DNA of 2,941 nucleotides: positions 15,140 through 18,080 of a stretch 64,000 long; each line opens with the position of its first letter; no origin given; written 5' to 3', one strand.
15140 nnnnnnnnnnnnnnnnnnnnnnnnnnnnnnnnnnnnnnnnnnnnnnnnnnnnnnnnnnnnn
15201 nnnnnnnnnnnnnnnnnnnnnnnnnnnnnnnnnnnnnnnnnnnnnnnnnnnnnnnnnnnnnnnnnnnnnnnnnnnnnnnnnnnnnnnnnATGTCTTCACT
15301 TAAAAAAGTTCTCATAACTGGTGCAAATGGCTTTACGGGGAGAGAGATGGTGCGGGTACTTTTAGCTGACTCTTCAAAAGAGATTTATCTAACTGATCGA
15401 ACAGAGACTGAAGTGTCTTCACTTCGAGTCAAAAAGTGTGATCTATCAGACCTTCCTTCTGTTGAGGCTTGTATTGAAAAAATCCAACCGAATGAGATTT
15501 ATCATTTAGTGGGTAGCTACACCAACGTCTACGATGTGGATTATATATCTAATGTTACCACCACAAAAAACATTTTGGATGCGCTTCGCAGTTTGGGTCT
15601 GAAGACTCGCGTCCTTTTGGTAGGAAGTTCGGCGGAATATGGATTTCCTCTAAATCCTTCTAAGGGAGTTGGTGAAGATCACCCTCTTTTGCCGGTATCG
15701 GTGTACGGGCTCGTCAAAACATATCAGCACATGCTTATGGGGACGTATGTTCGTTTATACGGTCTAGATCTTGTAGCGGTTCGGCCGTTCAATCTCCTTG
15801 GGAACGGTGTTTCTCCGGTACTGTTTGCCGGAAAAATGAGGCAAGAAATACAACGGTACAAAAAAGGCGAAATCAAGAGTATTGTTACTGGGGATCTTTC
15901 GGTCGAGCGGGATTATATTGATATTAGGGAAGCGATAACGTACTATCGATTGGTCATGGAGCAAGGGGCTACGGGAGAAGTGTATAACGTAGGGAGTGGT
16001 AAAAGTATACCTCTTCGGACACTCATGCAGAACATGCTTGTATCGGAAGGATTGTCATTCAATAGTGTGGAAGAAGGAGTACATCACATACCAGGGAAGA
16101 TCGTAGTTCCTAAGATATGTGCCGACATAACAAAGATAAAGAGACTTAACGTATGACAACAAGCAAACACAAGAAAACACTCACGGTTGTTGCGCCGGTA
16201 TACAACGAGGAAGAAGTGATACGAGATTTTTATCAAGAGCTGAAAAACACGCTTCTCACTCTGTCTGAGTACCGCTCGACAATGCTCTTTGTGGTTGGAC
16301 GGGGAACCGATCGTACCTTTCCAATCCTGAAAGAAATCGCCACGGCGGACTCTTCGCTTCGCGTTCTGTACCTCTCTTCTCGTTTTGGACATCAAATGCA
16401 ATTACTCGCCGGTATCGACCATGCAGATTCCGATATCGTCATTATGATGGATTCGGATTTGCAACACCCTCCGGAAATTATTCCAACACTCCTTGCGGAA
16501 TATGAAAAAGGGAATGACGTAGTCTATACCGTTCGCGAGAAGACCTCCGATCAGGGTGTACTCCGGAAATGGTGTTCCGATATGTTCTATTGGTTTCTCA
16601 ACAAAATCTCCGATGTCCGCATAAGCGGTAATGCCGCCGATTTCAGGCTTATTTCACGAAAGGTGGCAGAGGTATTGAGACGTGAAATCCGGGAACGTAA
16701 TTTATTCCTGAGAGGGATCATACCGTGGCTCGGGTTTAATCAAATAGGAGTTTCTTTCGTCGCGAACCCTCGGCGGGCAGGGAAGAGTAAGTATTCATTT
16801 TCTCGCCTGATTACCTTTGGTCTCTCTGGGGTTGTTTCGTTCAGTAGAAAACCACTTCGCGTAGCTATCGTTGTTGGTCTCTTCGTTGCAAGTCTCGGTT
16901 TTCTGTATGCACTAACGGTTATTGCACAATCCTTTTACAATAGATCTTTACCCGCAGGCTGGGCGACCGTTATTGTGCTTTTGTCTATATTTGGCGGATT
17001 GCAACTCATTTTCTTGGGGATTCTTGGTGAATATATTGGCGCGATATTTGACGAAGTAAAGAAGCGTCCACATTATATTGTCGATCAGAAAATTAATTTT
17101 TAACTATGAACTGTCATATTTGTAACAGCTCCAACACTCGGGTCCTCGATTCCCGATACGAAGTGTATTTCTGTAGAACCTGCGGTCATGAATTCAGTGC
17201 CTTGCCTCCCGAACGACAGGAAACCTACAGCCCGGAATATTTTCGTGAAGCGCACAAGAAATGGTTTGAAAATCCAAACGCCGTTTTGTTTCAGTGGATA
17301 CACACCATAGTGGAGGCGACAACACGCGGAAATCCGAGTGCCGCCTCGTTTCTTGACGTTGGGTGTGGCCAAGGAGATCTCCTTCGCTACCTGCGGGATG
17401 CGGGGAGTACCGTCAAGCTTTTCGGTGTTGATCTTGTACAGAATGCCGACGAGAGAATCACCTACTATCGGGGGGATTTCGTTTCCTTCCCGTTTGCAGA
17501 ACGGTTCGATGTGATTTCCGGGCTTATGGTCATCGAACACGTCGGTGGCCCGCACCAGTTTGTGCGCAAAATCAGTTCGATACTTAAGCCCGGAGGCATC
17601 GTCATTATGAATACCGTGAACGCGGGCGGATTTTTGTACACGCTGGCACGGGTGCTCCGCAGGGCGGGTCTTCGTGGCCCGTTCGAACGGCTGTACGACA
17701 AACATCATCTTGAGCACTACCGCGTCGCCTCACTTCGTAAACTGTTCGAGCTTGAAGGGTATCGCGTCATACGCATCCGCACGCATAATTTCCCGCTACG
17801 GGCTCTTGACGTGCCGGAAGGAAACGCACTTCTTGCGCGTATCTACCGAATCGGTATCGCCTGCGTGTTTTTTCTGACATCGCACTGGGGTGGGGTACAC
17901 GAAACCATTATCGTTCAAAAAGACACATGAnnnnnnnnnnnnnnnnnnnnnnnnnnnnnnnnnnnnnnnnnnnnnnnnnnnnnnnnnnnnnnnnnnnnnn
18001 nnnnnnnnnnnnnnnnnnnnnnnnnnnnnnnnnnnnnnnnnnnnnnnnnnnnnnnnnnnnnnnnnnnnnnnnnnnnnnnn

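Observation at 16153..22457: Polyprenol-phosphate-sugar glycosylation system: GtrB-like synthases + GtrA + two GT-C transferases + DUF218 protein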

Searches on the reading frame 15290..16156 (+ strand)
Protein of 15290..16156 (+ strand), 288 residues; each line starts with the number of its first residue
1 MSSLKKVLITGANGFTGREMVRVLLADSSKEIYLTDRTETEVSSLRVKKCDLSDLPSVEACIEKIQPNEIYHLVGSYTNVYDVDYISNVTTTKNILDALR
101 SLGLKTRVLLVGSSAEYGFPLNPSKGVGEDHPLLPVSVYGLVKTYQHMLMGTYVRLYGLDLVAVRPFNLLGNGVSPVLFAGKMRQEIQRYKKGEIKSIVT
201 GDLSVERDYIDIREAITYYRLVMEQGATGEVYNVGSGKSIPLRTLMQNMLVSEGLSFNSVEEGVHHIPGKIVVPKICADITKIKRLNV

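Call 3: search_protein_families(library=pfam, proteins=[window:15290-16156:+], max_evalue=0.01)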
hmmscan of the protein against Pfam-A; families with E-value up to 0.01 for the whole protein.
window:15290-16156:+ (288 aa): 8 families
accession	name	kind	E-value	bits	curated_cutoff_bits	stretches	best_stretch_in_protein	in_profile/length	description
PF01370.27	Epimerase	-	8.9e-38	130.5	20.9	1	7-235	1-240/240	NAD dependent epimerase/dehydratase family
PF16363.11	GDP_Man_Dehyd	-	7.7e-31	108.2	27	1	8-257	1-270/332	GDP-mannose 4,6 dehydratase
PF02719.21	Polysacc_synt_2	-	8.1e-10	38.8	20.2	1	7-257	1-251/293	Polysaccharide biosynthesis protein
PF04321.23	RmlD_sub_bind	-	1.4e-09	37.9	27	1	6-144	2-130/287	RmlD substrate binding domain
PF01073.25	3Beta_HSD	-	7.3e-08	32.2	22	1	8-122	1-124/280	3-beta hydroxysteroid dehydrogenase/isomerase family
PF13460.12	NAD_binding_10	-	0.0003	21.1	27.2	1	11-170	1-147/184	NAD(P)H-binding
PF07993.18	NAD_binding_4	-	0.0005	19.7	20.1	1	9-66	1-64/258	Male sterility protein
PF08659.16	KR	-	0.0098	16.3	22.6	0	7-66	3-76/180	KR domain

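Call 57: search_protein_families(library=ncbifam, proteins=[window:15290-16156:+], max_evalue=0.00001)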
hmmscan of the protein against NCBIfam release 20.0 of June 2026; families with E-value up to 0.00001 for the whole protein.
window:15290-16156:+ (288 aa): 14 families
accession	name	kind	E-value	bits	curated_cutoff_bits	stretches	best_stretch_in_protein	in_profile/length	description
TIGR01181.1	dTDP_gluc_dehyt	equivalog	1.9e-17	63.3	365.1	1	6-249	1-257/321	dTDP-glucose 4,6-dehydratase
TIGR04180.1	EDH_00030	hypoth_equivalog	1.8e-16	60.1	475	1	7-286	1-289/297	NAD-dependent 4,6-dehydratase LegB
TIGR01472.1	gmd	equivalog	7.7e-15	54.9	415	1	31-272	44-292/342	GDP-mannose 4,6-dehydratase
TIGR01179.1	galE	equivalog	1.3e-14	53.8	262.3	1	6-173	1-180/332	UDP-glucose 4-epimerase GalE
TIGR02197.1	heptose_epim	equivalog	1.2e-13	51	274.6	1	7-249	1-256/316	ADP-glyceromanno-heptose 6-epimerase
NF043036.1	ErythonDh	equivalog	1.3e-13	50.8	325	1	6-163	2-173/321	D-erythronate dehydrogenase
NF052578.1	StrlDmthSdmBMthl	equivalog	4.3e-11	43.1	600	1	7-236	3-229/328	sterol demethylase protein SdmB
NF042423.1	oxyalk_red_Shew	equivalog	1.6e-10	40.6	580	1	3-255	7-259/331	2-alkyl-3-oxoalkanoate reductase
TIGR03466.1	HpnA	hypoth_equivalog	3e-10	39.5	367.65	1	6-254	2-247/327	hopanoid-associated sugar epimerase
NF042422.1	oxyalk_red_OleD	equivalog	1.3e-09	37.9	580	1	6-253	2-250/329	2-alkyl-3-oxoalkanoate reductase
NF047922.1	GDPFucSynFcl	equivalog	9e-09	35.2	500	1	5-250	3-250/308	GDP-L-fucose synthase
TIGR01214.1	rmlD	equivalog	7.3e-07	28.6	224.05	1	6-145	1-130/285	dTDP-4-dehydrorhamnose reductase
NF007582.0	PRK10217.1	equivalog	2.5e-06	26.8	698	0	4-236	1-253/355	dTDP-glucose 4,6-dehydratase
NF008872.0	PRK11908.1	equivalog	3.8e-06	26.2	294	0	5-250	2-268/349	bifunctional UDP-4-keto-pentose/UDP-xylose synthase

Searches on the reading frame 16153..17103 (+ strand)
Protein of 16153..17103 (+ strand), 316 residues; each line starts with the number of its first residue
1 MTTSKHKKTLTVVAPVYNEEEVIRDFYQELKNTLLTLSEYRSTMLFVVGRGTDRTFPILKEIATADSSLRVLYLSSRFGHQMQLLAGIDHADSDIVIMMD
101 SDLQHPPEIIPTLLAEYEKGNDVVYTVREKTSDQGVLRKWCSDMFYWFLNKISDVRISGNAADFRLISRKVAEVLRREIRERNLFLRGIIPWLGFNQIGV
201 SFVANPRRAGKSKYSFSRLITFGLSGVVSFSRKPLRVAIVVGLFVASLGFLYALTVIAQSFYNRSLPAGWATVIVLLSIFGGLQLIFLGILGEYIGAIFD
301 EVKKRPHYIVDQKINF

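Call 3: search_protein_families(library=pfam, proteins=[window:16153-17103:+], max_evalue=0.01)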
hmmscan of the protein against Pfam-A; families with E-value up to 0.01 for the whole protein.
window:16153-17103:+ (316 aa): 2 families
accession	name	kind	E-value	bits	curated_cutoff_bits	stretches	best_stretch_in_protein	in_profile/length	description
PF00535.33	Glycos_transf_2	-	1.4e-23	84.1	23.3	1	11-173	1-165/168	Glycosyl transferase family 2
PF13641.12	Glyco_tranf_2_3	-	0.0081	16.6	27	0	10-127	3-122/230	Glycosyltransferase like family 2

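Call 13: search_protein_families(library=ncbifam, proteins=[window:16153-17103:+], max_evalue=0.01)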
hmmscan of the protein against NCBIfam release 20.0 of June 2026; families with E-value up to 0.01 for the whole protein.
window:16153-17103:+ (316 aa): 12 families
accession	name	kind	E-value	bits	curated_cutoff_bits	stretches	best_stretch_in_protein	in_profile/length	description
NF047588.1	GlcsyltransPgfSStrep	equivalog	1.9e-80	270.4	500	1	10-312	3-304/308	glycosyltransferase PgfS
NF007986.1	PRK10714.1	equivalog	1.2e-43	149.3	529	1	7-314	5-312/316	undecaprenyl-phosphate 4-deoxy-4-formamido-L-arabinose transferase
TIGR04182.1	glyco_TIGR04182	equivalog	7.4e-09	35.4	325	1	11-139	3-120/293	S-layer glycoprotein N-glycosyltransferase AglJ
TIGR04283.1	glyco_like_mftF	equivalog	1.1e-08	34.9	182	1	10-147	1-127/221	TIGR04283 family arsenosugar biosynthesis glycosyltransferase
TIGR03937.1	PgaC_IcaA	equivalog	8.3e-08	31.6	422.3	1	4-103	41-136/407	poly-beta-1,6-N-acetyl-D-glucosamine synthase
TIGR03111.1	glyc2_xrt_Gpos1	hypoth_equivalog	3.2e-07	29.5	363.95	1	6-124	47-163/439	TIGR03111 family XrtG-associated glycosyltransferase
NF047683.1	TeichurnBiosyTuaG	equivalog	3.1e-06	27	400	1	5-114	3-108/252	teichuronic acid biosynthesis protein TuaG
NF010496.0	PRK13915.1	equivalog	5.4e-05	22.4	262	1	3-119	26-144/307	glucosyl-3-phosphoglycerate synthase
NF041391.1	DPhHxTase_Halo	equivalog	0.00056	18.9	375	1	17-128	4-104/213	dolichyl-phosphate hexose transferase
NF007482.0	PRK10073.1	equivalog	0.00065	18.8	423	1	5-115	3-108/334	glycosyltransferase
TIGR03965.1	mycofact_glyco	equivalog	0.0007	18.6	280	1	6-119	72-181/467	mycofactocin biosynthesis glycosyltransferase MftF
NF041875.1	EPS_EpsD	equivalog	0.0063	16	370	1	10-125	1-112/325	exopolysaccharide biosynthesis glycosyltransferase EpsD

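Call 74: search_solved_structures(query=window:16153-17103:+, max_evalue=0.00001)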
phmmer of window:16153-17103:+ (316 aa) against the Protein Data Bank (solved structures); distinct sequences matched with E-value up to 0.00001: 7.
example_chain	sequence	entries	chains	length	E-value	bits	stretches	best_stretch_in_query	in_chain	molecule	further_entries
5ekp_C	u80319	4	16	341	3.5e-58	200.7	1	9-311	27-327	Uncharacterized glycosyltransferase sll0501 | Glycosyltransferase sll0501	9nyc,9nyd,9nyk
9nye_A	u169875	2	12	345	3.6e-58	200.6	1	9-311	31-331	Glycosyltransferase sll0501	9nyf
5eke_A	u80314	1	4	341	4.3e-57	197.1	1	9-311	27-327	Uncharacterized glycosyltransferase sll0501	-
9hwj_A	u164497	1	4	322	1.2e-38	136.6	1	8-314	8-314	Undecaprenyl-phosphate 4-deoxy-4-formamido-L-arabinose transferase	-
9bhc_C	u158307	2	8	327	6.2e-37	130.9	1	8-314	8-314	Undecaprenyl-phosphate 4-deoxy-4-formamido-L-arabinose transferase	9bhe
8vxh_A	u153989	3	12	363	9e-37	130.4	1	8-314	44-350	Undecaprenyl-phosphate 4-deoxy-4-formamido-L-arabinose transferase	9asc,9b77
5mlz_A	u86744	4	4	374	1.1e-12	51.3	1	10-128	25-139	Dolichol monophosphate mannose synthase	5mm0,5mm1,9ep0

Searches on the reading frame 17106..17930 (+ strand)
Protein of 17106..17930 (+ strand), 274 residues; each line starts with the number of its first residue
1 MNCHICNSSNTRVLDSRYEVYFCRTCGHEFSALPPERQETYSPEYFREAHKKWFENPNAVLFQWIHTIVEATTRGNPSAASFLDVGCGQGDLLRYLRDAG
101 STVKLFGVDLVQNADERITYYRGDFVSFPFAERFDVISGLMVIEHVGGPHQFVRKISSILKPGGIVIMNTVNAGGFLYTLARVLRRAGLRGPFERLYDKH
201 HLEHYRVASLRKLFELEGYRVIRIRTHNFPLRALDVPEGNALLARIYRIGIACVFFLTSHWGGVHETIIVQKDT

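Call 3: search_protein_families(library=pfam, proteins=[window:17106-17930:+], max_evalue=0.01)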
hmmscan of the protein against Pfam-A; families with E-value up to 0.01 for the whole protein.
window:17106-17930:+ (274 aa): 11 families
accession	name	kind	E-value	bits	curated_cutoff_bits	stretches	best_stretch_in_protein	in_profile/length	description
PF13489.12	Methyltransf_23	-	1.6e-22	80.4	27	1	64-222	12-162/164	Methyltransferase domain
PF08241.18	Methyltransf_11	-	1.1e-13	52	21.2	1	83-168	1-95/95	Methyltransferase domain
PF13649.12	Methyltransf_25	-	2.4e-11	44.6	27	1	83-164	2-97/97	Methyltransferase domain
PF08242.18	Methyltransf_12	-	2.8e-11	44.4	30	1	83-166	1-98/98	Methyltransferase domain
PF13847.12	Methyltransf_31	-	1.4e-10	41.5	27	1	79-172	4-113/145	Methyltransferase domain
PF02353.26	CMAS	-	9.1e-05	22.3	27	1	80-172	64-168/273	Mycolic acid cyclopropane synthetase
PF05148.21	Methyltransf_8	-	0.00015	22.2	27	1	39-172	42-160/219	Hypothetical methyltransferase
PF22811.2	Zn_ribbon_NrdR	-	0.0027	18.1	27.2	1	1-17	1-17/42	Transcriptional repressor NrdR-like, N-terminal domain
PF01209.24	Ubie_methyltran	-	0.0056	16.5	20.1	0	63-167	29-150/233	ubiE/COQ5 methyltransferase family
PF01728.25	FtsJ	-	0.0059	17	24.1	0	79-133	22-83/181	FtsJ-like methyltransferase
PF07021.18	MetW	-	0.0083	16.2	21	0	80-99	15-34/193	Methionine biosynthesis protein MetW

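Call 13: search_protein_families(library=ncbifam, proteins=[window:17106-17930:+], max_evalue=0.01)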
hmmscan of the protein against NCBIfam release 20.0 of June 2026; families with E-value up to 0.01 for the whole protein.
window:17106-17930:+ (274 aa): 17 families
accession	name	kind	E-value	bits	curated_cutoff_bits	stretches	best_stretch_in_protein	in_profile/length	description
TIGR01983.1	UbiG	equivalog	1.5e-12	47.3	102.95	1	57-175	25-158/228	bifunctional 2-polyprenyl-6-hydroxyphenol methylase/3-demethylubiquinol 3-O-methyltransferase UbiG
TIGR02072.1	BioC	equivalog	1.7e-11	44.4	184.95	1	76-199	32-160/244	malonyl-ACP O-methyltransferase BioC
NF045667.1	MTase_DVU1556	equivalog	3.8e-07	29.8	155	1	77-169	21-120/213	DVU_1556 family methyltransferase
NF007610.0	PRK10258.1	equivalog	1.6e-06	27.7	342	1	78-174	42-144/251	malonyl-ACP O-methyltransferase BioC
NF040703.1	cyclopro_CfaB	exception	1.1e-05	24.4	650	1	29-171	116-266/393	C17 cyclopropane fatty acid synthase CfaB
NF001244.0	PRK00216.1-5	equivalog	0.00014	21.3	216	1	64-167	36-152/236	bifunctional demethylmenaquinone methyltransferase/2-methoxy-6-polyprenyl-1,4-benzoquinol methylase UbiE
NF008686.0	PRK11705.1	equivalog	0.00024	20.2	400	1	80-172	169-269/383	cyclopropane fatty acyl phospholipid synthase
TIGR04345.1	ovoA_Cterm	equivalog_domain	0.00039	20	170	1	112-169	112-170/242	putative 4-mercaptohistidine N1-methyltransferase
TIGR04074.1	bacter_Hen1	equivalog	0.00055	18.5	340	1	60-113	266-317/462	3' terminal RNA ribose 2'-O-methyltransferase Hen1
NF053839.1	CPFASynBruc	equivalog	0.00086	18.4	600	1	80-171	176-279/410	cyclopropane fatty acid synthase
NF008264.0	PRK11036.1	equivalog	0.0011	18.5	366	0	59-178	28-157/261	tRNA uridine 5-oxyacetic acid(34) methyltransferase CmoM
TIGR02081.1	metW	equivalog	0.0012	18.5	189.5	1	77-112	12-46/194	methionine biosynthesis protein MetW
NF043040.1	corrin_prot_MT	hypoth_equivalog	0.0024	17.3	180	0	78-108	41-71/216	corrinoid protein-associated methyltransferase CpaM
TIGR00091.1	TIGR00091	equivalog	0.0064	15.9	112.65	0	151-217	113-175/194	tRNA (guanosine(46)-N7)-methyltransferase TrmB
NF040539.1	AST_met_ArsM_2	exception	0.0068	16.3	240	0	109-168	88-163/262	putative arsinothricin biosynthesis methyltransferase ArsM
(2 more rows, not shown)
